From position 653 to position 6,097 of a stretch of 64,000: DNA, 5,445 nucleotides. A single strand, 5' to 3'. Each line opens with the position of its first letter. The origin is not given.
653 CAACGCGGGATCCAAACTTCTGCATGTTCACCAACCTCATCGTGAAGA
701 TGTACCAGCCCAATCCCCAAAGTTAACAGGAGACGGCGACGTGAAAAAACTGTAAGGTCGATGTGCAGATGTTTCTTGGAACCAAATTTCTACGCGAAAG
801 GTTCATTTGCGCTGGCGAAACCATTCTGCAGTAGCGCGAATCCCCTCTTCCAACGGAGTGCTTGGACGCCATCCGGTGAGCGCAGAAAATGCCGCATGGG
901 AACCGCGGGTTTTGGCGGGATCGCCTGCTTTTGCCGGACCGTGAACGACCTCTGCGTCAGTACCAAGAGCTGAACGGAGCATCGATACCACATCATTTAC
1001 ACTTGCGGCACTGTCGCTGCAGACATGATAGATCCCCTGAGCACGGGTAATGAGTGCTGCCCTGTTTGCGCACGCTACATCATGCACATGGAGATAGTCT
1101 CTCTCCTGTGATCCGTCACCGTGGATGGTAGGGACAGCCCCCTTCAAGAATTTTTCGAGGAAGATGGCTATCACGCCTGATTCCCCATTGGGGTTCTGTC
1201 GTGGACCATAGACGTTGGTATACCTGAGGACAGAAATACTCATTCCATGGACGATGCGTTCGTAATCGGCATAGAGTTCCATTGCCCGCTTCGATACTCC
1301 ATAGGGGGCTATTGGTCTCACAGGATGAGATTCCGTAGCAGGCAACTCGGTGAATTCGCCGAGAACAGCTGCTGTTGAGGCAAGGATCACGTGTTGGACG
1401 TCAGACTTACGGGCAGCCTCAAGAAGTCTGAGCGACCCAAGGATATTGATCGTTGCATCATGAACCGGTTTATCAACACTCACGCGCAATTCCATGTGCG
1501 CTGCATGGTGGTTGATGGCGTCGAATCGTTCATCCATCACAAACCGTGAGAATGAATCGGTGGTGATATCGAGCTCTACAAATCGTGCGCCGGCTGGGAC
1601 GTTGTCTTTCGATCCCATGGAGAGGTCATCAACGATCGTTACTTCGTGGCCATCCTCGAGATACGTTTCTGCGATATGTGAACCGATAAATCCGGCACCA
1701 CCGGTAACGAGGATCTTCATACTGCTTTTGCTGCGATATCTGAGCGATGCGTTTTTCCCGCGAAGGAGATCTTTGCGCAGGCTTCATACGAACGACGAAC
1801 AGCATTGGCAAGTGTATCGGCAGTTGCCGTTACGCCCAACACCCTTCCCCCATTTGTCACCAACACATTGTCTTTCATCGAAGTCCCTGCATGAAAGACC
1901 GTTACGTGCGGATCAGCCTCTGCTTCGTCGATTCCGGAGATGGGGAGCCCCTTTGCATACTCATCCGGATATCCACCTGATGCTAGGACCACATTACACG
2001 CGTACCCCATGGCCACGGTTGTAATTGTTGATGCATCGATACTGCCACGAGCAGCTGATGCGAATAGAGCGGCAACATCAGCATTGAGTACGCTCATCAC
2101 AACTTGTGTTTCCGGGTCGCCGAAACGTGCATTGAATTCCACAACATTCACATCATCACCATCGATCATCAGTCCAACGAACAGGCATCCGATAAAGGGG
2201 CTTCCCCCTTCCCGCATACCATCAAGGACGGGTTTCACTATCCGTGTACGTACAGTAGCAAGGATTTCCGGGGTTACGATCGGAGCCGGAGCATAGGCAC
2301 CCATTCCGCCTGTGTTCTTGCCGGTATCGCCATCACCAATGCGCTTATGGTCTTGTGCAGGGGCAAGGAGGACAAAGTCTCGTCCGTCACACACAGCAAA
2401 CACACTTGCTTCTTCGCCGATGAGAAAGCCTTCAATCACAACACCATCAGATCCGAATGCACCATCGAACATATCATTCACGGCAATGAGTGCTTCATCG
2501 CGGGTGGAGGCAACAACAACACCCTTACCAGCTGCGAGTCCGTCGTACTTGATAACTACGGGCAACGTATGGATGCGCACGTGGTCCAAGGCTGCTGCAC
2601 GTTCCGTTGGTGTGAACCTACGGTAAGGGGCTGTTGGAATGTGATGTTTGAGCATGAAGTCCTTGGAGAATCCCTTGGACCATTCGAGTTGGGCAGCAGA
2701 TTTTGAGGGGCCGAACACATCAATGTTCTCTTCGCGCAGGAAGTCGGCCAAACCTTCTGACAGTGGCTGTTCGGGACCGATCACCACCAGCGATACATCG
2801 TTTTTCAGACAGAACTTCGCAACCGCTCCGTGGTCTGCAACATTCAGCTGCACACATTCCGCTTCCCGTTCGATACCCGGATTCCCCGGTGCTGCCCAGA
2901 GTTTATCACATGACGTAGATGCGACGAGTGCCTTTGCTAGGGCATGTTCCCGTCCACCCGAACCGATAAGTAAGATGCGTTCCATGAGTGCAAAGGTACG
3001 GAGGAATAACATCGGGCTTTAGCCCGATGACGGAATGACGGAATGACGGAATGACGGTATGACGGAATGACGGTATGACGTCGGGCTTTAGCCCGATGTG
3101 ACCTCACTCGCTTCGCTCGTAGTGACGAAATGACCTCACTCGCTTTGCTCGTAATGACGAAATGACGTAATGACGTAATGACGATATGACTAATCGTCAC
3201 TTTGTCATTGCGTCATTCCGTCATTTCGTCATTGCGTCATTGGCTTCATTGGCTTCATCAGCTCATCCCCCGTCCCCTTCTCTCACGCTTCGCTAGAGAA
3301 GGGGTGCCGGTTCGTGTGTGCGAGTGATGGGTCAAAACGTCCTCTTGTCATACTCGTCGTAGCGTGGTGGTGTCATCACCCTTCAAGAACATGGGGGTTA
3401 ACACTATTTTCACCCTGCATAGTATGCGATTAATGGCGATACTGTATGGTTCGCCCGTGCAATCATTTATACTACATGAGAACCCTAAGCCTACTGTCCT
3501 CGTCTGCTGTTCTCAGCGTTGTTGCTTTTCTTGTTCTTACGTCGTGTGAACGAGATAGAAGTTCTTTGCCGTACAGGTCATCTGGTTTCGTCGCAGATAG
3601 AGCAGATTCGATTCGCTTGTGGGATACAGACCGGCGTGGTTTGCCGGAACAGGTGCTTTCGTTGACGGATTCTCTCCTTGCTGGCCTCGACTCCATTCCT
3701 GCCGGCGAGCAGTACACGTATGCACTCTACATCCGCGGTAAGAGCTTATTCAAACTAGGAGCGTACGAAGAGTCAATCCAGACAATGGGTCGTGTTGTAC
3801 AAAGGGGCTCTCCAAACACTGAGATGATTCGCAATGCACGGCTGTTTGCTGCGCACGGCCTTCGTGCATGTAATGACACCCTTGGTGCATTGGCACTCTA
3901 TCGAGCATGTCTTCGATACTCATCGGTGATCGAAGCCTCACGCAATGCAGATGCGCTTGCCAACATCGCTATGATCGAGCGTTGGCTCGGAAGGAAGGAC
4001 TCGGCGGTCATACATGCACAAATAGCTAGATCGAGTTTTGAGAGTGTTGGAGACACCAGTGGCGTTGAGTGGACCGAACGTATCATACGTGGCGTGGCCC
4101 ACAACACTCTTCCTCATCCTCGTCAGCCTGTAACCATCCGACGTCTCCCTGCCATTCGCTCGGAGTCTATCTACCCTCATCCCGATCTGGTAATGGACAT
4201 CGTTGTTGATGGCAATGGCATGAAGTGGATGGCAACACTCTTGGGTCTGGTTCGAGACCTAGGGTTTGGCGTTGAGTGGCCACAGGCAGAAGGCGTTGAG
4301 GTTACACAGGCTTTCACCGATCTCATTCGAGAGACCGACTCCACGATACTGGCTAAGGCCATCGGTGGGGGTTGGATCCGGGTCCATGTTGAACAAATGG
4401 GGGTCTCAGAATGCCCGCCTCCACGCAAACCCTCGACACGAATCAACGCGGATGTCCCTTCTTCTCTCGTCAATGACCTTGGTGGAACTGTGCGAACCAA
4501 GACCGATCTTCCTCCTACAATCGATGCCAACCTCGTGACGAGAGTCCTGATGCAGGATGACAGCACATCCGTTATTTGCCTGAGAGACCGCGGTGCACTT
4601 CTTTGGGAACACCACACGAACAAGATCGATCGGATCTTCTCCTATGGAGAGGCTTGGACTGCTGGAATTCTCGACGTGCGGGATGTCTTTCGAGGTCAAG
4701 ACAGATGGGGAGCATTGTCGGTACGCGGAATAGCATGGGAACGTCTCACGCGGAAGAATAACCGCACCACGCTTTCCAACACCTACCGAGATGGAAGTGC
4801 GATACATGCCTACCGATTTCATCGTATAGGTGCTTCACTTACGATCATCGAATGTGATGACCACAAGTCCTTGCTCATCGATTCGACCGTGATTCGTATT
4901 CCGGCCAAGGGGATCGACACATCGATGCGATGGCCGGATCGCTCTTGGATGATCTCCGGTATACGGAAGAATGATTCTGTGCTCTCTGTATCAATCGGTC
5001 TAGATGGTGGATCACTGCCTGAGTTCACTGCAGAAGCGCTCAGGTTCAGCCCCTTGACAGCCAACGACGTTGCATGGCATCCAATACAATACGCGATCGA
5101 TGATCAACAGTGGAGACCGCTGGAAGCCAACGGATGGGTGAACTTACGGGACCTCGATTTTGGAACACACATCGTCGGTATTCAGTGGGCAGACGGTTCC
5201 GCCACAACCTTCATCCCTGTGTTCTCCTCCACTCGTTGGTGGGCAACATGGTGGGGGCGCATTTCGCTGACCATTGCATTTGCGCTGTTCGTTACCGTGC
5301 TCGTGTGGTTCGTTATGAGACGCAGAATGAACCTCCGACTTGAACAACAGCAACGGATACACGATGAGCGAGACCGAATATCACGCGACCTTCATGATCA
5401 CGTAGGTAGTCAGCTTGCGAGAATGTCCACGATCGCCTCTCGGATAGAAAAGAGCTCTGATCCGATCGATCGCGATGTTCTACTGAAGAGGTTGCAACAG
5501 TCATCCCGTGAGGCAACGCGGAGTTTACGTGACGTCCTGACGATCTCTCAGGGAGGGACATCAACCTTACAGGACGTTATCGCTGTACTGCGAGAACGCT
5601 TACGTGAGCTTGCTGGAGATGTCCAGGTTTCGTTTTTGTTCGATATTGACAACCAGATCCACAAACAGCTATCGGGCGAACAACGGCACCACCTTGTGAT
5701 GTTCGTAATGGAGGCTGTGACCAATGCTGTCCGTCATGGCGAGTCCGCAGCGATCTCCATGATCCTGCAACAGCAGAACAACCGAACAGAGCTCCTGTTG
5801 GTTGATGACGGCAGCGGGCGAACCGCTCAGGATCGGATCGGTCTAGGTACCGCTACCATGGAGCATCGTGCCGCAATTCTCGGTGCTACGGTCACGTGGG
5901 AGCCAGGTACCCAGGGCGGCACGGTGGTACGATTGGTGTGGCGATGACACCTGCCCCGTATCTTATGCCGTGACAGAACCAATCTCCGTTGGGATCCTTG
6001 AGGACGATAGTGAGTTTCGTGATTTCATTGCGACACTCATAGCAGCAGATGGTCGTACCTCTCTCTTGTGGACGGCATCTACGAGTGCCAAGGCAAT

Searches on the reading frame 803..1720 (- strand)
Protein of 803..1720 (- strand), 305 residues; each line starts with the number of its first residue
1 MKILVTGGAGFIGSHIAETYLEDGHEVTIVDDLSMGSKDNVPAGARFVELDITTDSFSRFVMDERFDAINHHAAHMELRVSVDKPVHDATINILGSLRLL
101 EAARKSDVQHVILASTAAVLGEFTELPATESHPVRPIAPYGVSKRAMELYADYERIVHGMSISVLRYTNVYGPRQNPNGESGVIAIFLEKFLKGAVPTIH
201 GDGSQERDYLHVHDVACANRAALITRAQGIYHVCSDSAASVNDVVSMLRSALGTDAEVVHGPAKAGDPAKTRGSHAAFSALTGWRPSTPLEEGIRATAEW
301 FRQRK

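Call 93: search_protein_families(library=pfam, proteins=[window:803-1720:-], max_evalue=0.00001)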
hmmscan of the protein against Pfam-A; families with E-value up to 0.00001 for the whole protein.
window:803-1720:- (305 aa): 7 families
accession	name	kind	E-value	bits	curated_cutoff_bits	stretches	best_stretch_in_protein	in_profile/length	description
PF01370.27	Epimerase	-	3.4e-56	190.8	20.9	1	3-225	1-227/240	NAD dependent epimerase/dehydratase family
PF16363.11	GDP_Man_Dehyd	-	1.3e-45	156.8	27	1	4-296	1-331/332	GDP-mannose 4,6 dehydratase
PF04321.23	RmlD_sub_bind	-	3.7e-15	56.2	27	1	1-271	1-250/287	RmlD substrate binding domain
PF01073.25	3Beta_HSD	-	2.1e-11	43.8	22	1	4-176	1-187/280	3-beta hydroxysteroid dehydrogenase/isomerase family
PF02719.21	Polysacc_synt_2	-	2.5e-11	43.7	20.2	1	3-174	1-175/293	Polysaccharide biosynthesis protein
PF07993.18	NAD_binding_4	-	4e-09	36.4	20.1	0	63-213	86-252/258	Male sterility protein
PF13460.12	NAD_binding_10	-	6.4e-06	26.6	27.2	0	7-150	1-130/184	NAD(P)H-binding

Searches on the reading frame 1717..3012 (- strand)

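Call 93: search_protein_families(library=pfam, proteins=[window:1717-3012:-], max_evalue=0.00001)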
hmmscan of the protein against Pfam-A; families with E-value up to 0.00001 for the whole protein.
window:1717-3012:- (431 aa): 3 families
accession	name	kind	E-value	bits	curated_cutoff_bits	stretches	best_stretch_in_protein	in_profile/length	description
PF01071.24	GARS_A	-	9.8e-67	225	27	1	112-302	2-194/194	Phosphoribosylglycinamide synthetase, ATP-grasp (A) domain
PF02844.21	GARS_N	-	5.6e-36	123.7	29.5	1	12-110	2-100/100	Phosphoribosylglycinamide synthetase, N domain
PF02843.22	GARS_C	-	1.1e-31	109.4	34.8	1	338-429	1-92/92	Phosphoribosylglycinamide synthetase, C domain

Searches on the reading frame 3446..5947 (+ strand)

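Call 67: search_protein_families(library=pfam, proteins=[window:3446-5947:+], max_evalue=0.0001)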
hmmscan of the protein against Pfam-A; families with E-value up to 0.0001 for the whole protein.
window:3446-5947:+ (833 aa): 2 families
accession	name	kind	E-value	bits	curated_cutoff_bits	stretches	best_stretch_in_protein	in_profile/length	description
PF07730.19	HisKA_3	-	1.1e-07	32.7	24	1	641-699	1-61/68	Histidine kinase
PF13581.12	HATPase_c_2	-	6.3e-05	23.4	27.4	0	740-795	22-81/127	Histidine kinase-like ATPase domain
